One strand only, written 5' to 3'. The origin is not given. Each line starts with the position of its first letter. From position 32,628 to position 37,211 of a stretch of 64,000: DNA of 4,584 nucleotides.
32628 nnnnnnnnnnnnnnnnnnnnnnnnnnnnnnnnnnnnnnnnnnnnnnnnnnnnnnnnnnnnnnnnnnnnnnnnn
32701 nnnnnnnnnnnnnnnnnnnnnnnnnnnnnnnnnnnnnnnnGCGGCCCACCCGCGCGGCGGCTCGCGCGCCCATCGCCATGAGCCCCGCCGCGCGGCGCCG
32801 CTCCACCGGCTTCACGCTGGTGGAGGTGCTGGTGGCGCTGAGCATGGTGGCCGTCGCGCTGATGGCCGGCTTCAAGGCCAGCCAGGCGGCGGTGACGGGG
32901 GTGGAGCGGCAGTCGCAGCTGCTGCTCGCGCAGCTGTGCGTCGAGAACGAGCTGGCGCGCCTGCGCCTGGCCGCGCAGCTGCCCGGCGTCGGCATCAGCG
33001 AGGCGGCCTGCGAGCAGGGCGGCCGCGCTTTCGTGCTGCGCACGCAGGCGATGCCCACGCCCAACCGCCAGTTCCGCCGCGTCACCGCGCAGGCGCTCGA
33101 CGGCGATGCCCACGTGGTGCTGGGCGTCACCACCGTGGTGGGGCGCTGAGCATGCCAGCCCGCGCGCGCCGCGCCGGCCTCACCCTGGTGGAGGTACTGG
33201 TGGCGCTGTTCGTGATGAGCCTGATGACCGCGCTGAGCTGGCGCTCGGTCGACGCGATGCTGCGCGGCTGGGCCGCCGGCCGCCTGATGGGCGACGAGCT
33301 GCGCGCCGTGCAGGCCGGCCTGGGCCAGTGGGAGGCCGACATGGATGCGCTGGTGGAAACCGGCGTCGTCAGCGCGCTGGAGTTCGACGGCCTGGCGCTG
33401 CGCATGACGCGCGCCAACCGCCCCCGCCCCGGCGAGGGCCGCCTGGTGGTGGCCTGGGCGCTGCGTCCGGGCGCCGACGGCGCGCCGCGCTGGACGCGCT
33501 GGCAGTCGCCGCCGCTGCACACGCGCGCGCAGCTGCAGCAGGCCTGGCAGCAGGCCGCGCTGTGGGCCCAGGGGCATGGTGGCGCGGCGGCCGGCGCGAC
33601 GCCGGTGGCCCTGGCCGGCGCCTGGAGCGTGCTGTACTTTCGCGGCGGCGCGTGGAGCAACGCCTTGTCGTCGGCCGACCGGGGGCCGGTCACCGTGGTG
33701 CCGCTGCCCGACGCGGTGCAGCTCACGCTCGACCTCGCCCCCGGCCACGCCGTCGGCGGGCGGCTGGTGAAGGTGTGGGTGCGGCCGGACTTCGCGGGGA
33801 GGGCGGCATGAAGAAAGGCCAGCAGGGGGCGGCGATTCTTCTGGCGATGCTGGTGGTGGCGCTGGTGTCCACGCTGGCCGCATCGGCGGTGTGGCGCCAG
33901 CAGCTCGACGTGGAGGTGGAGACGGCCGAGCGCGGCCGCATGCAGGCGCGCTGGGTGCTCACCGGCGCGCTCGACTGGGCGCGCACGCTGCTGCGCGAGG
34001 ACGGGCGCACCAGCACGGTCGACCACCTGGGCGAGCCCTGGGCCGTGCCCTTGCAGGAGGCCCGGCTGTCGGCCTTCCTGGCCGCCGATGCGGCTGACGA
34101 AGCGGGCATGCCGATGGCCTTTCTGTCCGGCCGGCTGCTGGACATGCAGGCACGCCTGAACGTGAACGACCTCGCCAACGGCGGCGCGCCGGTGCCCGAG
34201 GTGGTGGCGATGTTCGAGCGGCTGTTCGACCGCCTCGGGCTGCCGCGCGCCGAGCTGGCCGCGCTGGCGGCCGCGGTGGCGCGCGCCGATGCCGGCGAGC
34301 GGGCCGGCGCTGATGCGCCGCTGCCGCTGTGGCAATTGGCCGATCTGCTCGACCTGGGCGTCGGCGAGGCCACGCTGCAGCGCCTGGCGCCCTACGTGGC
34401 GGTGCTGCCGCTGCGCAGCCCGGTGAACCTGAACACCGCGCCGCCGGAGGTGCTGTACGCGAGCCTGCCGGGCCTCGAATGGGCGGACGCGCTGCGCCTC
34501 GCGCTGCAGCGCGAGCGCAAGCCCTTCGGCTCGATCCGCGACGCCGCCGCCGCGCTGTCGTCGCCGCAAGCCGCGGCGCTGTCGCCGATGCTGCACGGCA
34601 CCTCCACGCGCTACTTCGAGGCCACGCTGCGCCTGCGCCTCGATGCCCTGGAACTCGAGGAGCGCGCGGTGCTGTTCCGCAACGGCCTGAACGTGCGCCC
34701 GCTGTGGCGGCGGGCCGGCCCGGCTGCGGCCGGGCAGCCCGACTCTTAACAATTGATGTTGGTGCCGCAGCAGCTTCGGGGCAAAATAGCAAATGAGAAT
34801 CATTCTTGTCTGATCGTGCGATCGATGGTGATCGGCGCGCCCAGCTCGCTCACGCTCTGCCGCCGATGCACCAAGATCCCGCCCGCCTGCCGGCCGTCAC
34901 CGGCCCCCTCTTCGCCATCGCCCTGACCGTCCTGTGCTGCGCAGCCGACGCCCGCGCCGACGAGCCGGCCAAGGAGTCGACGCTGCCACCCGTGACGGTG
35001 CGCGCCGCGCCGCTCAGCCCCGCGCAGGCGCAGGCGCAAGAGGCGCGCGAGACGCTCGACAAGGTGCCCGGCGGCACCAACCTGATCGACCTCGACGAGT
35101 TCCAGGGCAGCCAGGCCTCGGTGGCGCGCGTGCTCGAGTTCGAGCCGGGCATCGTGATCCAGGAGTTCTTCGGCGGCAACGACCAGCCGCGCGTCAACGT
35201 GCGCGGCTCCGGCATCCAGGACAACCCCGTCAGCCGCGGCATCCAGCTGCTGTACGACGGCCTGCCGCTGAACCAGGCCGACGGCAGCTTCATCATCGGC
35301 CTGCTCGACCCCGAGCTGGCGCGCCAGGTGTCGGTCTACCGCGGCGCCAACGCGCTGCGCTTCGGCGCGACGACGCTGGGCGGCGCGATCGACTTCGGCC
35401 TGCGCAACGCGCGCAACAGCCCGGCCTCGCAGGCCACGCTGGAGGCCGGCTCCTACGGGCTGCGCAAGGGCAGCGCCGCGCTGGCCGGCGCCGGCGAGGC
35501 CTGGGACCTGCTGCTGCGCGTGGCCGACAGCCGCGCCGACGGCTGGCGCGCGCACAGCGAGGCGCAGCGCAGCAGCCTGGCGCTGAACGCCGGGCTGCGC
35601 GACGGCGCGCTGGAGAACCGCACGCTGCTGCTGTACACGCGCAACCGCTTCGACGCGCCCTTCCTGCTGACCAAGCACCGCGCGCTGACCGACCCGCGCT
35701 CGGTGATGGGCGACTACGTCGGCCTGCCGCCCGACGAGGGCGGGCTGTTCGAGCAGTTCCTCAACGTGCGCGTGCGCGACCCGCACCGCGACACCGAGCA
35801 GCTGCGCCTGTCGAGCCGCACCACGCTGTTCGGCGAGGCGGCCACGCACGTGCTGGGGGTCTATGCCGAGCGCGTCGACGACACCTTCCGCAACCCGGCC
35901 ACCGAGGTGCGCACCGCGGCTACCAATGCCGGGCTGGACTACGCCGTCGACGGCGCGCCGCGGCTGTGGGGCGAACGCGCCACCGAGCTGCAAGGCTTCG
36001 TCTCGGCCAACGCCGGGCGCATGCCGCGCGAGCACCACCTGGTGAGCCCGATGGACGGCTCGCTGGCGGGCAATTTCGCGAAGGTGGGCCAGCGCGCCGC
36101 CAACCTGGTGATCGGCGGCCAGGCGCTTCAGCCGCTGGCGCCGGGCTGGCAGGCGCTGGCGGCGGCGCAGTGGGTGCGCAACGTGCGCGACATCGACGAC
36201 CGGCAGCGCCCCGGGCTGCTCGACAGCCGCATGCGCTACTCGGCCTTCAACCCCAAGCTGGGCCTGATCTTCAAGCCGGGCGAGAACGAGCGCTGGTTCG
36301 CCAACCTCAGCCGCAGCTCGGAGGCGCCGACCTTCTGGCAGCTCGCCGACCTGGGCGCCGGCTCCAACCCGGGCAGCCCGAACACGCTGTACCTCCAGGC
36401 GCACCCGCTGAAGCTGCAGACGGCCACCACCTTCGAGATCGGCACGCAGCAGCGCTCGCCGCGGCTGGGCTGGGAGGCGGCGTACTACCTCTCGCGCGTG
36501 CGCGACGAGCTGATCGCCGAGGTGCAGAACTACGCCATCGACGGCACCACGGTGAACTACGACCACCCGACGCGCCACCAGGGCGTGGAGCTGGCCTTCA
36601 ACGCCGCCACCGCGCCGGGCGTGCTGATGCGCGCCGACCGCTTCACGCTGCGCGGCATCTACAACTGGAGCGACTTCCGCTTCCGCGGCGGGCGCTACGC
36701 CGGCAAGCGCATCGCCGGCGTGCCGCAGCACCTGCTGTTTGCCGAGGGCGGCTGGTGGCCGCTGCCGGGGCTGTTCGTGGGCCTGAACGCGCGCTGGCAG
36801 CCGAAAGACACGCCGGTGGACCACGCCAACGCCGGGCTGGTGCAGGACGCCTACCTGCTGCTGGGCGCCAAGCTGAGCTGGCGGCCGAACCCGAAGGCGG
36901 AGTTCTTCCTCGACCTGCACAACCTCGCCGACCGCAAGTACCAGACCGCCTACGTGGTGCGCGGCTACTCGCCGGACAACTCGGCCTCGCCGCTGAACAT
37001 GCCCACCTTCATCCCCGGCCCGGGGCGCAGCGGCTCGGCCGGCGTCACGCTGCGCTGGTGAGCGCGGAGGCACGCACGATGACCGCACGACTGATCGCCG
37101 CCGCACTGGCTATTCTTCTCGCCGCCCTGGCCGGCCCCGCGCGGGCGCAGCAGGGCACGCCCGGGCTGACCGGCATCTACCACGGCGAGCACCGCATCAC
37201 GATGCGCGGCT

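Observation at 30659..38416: Two paralogous Ca-binding (TSP3-repeat) secreted proteins with GlyGly-CTERM-like tails but contrasting GC content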

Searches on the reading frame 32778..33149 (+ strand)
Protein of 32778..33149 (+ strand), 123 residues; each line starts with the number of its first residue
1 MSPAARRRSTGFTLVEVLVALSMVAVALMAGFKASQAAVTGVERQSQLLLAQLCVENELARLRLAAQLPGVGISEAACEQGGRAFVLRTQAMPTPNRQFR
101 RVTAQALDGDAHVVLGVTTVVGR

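Call 10: search_protein_families(library=pfam, proteins=[window:32778-33149:+], max_evalue=0.001)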
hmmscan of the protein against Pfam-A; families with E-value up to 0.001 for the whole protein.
window:32778-33149:+ (123 aa): 2 families
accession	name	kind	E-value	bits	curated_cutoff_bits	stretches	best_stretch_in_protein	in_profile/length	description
PF02501.22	T2SSI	-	2.3e-16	60.1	25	1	47-121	3-79/80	Type II secretion system (T2SS), protein I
PF07963.17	N_methyl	-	7.6e-07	28.9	21.2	1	6-30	1-25/27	Prokaryotic N-terminal methylation motif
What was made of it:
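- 32778..33149 (+): gspI, a minor pseudopilin and the first gene of the gspIJK trio. No other T2SS gene occurs in the window. Pfam T2SSI and N_methyl (call 10).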

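Call 80: search_protein_families(library=ncbifam, proteins=[window:32778-33149:+], max_evalue=0.001)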
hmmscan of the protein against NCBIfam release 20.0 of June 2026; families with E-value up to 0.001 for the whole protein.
window:32778-33149:+ (123 aa): 3 families
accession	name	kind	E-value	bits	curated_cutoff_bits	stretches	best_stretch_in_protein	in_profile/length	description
TIGR01707.1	gspI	equivalog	4.6e-13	49.5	44.35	1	11-103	1-93/101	type II secretion system minor pseudopilin GspI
TIGR02532.1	IV_pilin_GFxxxE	domain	9.8e-05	22.1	16.3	1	11-31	3-23/24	prepilin-type N-terminal cleavage/methylation domain-containing protein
NF047828.1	T3SSXpsI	equivalog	0.00062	19.8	150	1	11-113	3-101/132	type II secretion system protein XpsI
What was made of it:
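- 32778..33149 (+): TIGR01707, 49.5 bits against a cutoff of 44.35 (call 80).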

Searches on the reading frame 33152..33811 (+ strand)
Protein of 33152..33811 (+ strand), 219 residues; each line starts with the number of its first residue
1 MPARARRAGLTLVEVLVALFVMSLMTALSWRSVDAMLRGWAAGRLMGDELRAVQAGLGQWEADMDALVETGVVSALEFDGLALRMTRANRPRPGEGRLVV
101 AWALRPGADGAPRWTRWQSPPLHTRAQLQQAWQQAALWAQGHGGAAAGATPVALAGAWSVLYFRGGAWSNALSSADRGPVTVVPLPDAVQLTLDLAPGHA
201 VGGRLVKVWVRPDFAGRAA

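Call 10: search_protein_families(library=pfam, proteins=[window:33152-33811:+], max_evalue=0.001)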
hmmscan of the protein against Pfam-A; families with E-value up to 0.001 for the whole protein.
window:33152-33811:+ (219 aa): 1 family
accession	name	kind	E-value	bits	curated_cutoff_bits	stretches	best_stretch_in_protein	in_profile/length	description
PF07963.17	N_methyl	-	3.6e-06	26.7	21.2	1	4-28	1-25/27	Prokaryotic N-terminal methylation motif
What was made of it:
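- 33152..33811 (+): gspJ-like minor pseudopilin. N_methyl motif (call 10).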

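Call 23: search_protein_families(library=ncbifam, proteins=[window:33152-33811:+], max_evalue=0.01)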
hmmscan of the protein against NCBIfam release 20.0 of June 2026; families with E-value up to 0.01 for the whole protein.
window:33152-33811:+ (219 aa): 2 families
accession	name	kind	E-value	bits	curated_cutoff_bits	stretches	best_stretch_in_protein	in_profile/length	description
TIGR01711.1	gspJ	equivalog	3e-05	23.9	64.85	1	8-81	1-74/192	type II secretion system minor pseudopilin GspJ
TIGR02532.1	IV_pilin_GFxxxE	domain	0.0025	17.6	16.3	1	7-28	1-22/24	prepilin-type N-terminal cleavage/methylation domain-containing protein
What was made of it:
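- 33152..33811 (+): The TIGR01711 score of 23.9 is below its cutoff of 64.85 (call 23).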

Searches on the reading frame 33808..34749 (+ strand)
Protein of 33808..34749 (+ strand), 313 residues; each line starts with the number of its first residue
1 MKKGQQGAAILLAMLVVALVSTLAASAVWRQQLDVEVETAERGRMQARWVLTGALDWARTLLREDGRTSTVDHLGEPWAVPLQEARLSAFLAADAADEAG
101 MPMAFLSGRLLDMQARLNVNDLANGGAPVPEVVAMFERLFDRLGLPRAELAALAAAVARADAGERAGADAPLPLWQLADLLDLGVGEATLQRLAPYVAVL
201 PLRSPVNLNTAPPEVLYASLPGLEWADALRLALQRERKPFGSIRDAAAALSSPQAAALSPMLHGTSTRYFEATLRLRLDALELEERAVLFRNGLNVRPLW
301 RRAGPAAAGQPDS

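Call 10: search_protein_families(library=pfam, proteins=[window:33808-34749:+], max_evalue=0.001)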
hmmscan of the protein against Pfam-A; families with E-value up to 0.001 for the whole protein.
window:33808-34749:+ (313 aa): 2 families
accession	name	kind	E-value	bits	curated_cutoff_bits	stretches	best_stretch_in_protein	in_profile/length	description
PF03934.19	T2SSK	-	5.8e-11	43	24.2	1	206-259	1-57/63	Type II secretion system (T2SS), protein K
PF21687.3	T2SSK_1st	-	3.1e-08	34.8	26.2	1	115-201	1-106/107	Type II secretion system (T2SS), protein K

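Call 55: find_homologous_proteins(query=window:33808-34749:+, max_evalue=1e-10)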
Query window:33808-34749:+ (313 aa): 1746 proteins with E <= 1e-10 among 8000 candidates; the best 120 are listed.
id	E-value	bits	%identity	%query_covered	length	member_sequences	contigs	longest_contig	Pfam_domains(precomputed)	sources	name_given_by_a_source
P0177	3.9e-192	655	100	100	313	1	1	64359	PF21687.4,PF03934.20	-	-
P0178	2.2e-82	295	49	99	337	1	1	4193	PF21687.4,PF03934.20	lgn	-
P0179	7.1e-81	290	51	97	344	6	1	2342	PF21687.4,PF03934.20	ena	-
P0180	5.2e-80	287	53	98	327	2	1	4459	PF21687.4,PF03934.20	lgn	-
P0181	1.3e-79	286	52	97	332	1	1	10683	PF21687.4,PF03934.20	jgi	jgi:general secretion pathway protein K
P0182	1.5e-79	286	51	99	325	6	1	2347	PF21687.4,PF12836.14,PF03934.20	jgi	jgi:general secretion pathway protein K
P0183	2.6e-79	285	50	98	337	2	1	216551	PF21687.4,PF12836.14,PF03934.20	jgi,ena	-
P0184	3.1e-79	285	51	97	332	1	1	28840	PF21687.4,PF03934.20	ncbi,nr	ncbi:MAG: gspK [Ramlibacter sp.]|nr:gspK [Ramlibacter sp.]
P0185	4.0e-79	284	52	97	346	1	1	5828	PF21687.4,PF03934.20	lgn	-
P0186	4.4e-79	284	53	96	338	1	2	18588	PF21687.4,PF12836.14,PF03934.20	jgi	jgi:general secretion pathway protein K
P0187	5.1e-79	284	49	99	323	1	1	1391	PF21687.4,PF03934.20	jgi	jgi:general secretion pathway protein K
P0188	5.8e-79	284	50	98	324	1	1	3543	PF21687.4,PF03934.20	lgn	-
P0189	5.9e-79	284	49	98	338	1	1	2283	PF21687.4,PF03934.20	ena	-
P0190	9.2e-79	283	50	97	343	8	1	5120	PF21687.4,PF12836.14,PF03934.20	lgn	-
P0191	2.0e-78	282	53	96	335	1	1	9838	PF21687.4,PF12836.14,PF03934.20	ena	-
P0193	2.1e-78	282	51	96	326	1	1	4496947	PF21687.4,PF03934.20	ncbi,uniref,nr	ncbi:type II secretion system minor pseudopilin GspK [Caenimonas aquaedulcis]|uniref:Type II secreti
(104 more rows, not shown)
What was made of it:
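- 33808..34749 (+): gspK, a minor pseudopilin. The best database relatives are Comamonadaceae GspK at about 50-53% identity (call 55).
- Tried and rejected: GspK relatives point to Burkholderiales (call 55).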

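Call 56: find_encoding_contigs(protein=P0193, flank=7000, max_places=1)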
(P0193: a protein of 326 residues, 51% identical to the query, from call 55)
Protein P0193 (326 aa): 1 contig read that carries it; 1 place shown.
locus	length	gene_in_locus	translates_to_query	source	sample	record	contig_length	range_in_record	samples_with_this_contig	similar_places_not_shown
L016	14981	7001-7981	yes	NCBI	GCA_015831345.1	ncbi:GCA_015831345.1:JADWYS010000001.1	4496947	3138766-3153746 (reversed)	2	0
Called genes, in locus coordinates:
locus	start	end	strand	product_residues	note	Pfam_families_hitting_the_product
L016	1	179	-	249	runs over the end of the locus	PF11249:DUF3047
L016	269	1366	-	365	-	PF13609:Porin_4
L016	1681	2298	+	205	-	PF03232:COQ7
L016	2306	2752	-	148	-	PF02566:OsmC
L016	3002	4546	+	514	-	PF00291:PALP, PF00585:Thr_dehydrat_C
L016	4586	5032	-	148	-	PF11356:T2SSC (weak)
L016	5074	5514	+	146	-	PF07963:N_methyl (weak), PF08334:T2SSG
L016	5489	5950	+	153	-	PF07963:N_methyl (weak)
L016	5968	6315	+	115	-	PF07963:N_methyl (weak), PF02501:T2SSI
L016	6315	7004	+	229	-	PF07963:N_methyl (weak), PF11612:T2SSJ (weak)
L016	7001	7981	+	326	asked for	PF21687:T2SSK_1st (weak), PF03934:T2SSK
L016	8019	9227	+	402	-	PF05134:T2SSL, PF12693:GspL_C (faint)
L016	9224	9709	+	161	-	PF04612:T2SSM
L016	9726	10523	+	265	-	PF01203:T2SSN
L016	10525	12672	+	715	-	PF21305:type_II_gspD_N0, PF03958:Secretin_N, PF00263:Secretin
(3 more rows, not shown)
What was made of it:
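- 33808..34749 (+): The canonical operon there is gspC|GHIJKLMNDE (call 56).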

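Call 80: search_protein_families(library=ncbifam, proteins=[window:33808-34749:+], max_evalue=0.001)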
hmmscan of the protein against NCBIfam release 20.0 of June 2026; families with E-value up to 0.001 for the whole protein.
window:33808-34749:+ (313 aa): 1 family
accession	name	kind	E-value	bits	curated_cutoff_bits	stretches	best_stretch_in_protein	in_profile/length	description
NF037980.1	T2SS_GspK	equivalog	1.9e-67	228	130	1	5-300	1-306/307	type II secretion system minor pseudopilin GspK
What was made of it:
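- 33808..34749 (+): NF037980, 228 bits against a cutoff of 130 (call 80).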

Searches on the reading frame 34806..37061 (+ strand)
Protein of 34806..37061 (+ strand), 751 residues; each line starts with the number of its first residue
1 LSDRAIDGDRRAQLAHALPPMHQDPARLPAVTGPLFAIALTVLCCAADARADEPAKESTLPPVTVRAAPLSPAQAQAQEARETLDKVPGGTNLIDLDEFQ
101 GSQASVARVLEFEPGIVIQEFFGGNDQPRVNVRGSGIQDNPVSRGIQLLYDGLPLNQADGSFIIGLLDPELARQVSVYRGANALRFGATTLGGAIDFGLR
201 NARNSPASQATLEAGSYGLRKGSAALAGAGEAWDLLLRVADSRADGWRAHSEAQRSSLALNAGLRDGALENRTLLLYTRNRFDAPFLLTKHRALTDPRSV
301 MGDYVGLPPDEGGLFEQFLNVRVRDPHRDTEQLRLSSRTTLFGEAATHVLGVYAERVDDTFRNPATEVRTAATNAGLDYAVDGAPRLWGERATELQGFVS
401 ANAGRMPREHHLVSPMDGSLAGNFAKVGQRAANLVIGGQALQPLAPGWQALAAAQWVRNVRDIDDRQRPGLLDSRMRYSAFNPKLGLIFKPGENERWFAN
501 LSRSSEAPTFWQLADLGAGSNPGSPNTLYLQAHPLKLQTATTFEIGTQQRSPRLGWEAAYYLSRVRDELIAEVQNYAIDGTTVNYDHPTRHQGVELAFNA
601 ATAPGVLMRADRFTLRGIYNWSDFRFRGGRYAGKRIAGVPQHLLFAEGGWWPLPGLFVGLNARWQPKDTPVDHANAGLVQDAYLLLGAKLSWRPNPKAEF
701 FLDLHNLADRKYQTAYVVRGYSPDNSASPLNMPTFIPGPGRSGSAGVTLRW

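Call 10: search_protein_families(library=pfam, proteins=[window:34806-37061:+], max_evalue=0.001)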
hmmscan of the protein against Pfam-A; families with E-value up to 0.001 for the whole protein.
window:34806-37061:+ (751 aa): 2 families
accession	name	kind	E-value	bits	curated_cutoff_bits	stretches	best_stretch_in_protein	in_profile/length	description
PF00593.30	TonB_dep_Rec_b-barrel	-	5.6e-30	106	27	1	372-707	114-436/436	TonB dependent receptor-like, beta-barrel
PF07715.20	Plug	-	8.6e-13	49.2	23.9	1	85-194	3-107/107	TonB-dependent Receptor Plug Domain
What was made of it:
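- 34866..37061 (+): TonB-dependent receptor, the best-conserved cassette gene. The mechanical ORF starts at 34806. Pfam Plug and TonB_dep_Rec_b-barrel (call 10).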

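Call 23: search_protein_families(library=ncbifam, proteins=[window:34806-37061:+], max_evalue=0.01)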
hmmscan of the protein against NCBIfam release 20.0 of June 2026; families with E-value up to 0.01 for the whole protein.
window:34806-37061:+ (751 aa): 11 families
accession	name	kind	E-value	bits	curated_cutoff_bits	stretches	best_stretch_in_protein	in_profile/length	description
TIGR01783.1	TonB-siderophor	subfamily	3.3e-35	121.8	223.5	2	472-718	399-626/649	TonB-dependent siderophore receptor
TIGR01786.1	TonB-hemlactrns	subfamily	1.5e-23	83.1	323.75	2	474-749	431-717/719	TonB-dependent hemoglobin/transferrin/lactoferrin family receptor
TIGR01785.1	TonB-hemin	subfamily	2.5e-21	75.8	316.85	2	473-748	406-674/677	TonB-dependent heme/hemoglobin receptor family protein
NF041535.1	TonB_rec_PqqU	equivalog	1e-19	70.3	1200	2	476-750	417-672/676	TonB-dependent receptor PqqU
NF038079.1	TonB_sider_MxcH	equivalog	2.2e-09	36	925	1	74-239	123-278/792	TonB-dependent siderophore myxochelin receptor MxcH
NF007349.0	PRK09840.1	equivalog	3.5e-05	22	686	0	480-721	514-742/760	catecholate siderophore receptor Fiu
TIGR01779.1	TonB-B12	equivalog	3.7e-05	22.5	599.7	1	74-286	36-236/614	TonB-dependent vitamin B12 receptor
NF038289.1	Zn_piracy_ZnuD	exception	8.3e-05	21.4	950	1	50-196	20-150/685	zinc piracy TonB-dependent receptor ZnuD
NF010010.0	PRK13483.1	equivalog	0.0034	15.4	927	1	581-713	513-639/660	ligand-gated channel protein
NF053590.1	TonB_dep_TOL0244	equivalog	0.0052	15.4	645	0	481-713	360-581/604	TOL_0244 family TonB-dependent receptor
NF041676.1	FecA_OM_dicitr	equivalog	0.0087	14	1100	0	85-261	130-318/773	TonB-dependent Fe(3+) dicitrate receptor FecA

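Call 52: search_solved_structures(query=window:34806-37061:+, max_evalue=0.001)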
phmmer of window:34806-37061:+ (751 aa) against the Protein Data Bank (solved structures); distinct sequences matched with E-value up to 0.001: 14.
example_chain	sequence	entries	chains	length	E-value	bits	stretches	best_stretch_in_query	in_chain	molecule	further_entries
6v81_A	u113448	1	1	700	8.9e-16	60.5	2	74-296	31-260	Probable TonB-dependent receptor YncD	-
9c4o_A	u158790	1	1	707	1.8e-15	59.5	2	84-296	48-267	Pyrroloquinoline quinone transporter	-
9dir_B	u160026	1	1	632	3.6e-05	25.5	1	88-204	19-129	Outer membrane heme/hemoglobin receptor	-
9dhe_A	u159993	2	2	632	4.9e-05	25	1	88-204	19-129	TonB-dependent receptor | Outer membrane heme/hemoglobin receptor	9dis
3fhh_A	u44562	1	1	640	5.3e-05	24.9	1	88-204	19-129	Outer membrane heme receptor ShuA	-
8the_A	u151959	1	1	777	0.00031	22.4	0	66-200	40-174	Heme/hemoglobin uptake outer membrane receptor PhuR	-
8a60_A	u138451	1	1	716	0.00034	22.2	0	62-281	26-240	Ferrichrome outer membrane transporter/phage receptor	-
8a8c_A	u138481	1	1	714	0.00034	22.2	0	62-281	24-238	Ferrichrome outer membrane transporter/phage receptor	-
2fcp_A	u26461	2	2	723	0.00036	22.2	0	62-281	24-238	PROTEIN (FERRIC HYDROXAMATE UPTAKE RECEPTOR) | FhuA iron-ferrichrome transporter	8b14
1qff_A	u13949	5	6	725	0.00036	22.2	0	62-281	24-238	FERRIC HYDROXAMATE UPTAKE RECEPTOR | PROTEIN (FERRIC HYDROXAMATE UPTAKE RECEPTOR) | FERRIC HYDROXAMATE RECEPTOR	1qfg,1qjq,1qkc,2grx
1by3_A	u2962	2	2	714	0.0007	21.2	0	62-281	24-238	PROTEIN (FERRICHROME-IRON RECEPTOR PRECURSOR (FHUA)) | FERRIC HYDROXAMATE UPTAKE PROTEIN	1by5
1fcp_A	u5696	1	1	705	0.00075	21.1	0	78-281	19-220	PROTEIN (FERRIC HYDROXAMATE UPTAKE RECEPTOR)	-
1fi1_A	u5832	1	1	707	0.00076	21.1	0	78-281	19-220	FERRICHROME-IRON RECEPTOR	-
4cu4_A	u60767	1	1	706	0.00081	21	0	78-281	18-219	FERRICHROME-IRON RECEPTOR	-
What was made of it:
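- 34866..37061 (+): The nearest solved relatives are YncD/PqqU, at only E about 1e-15 (call 52).
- The nearest solved receptor relative, PqqU/YncD, imports a cofactor (call 52).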
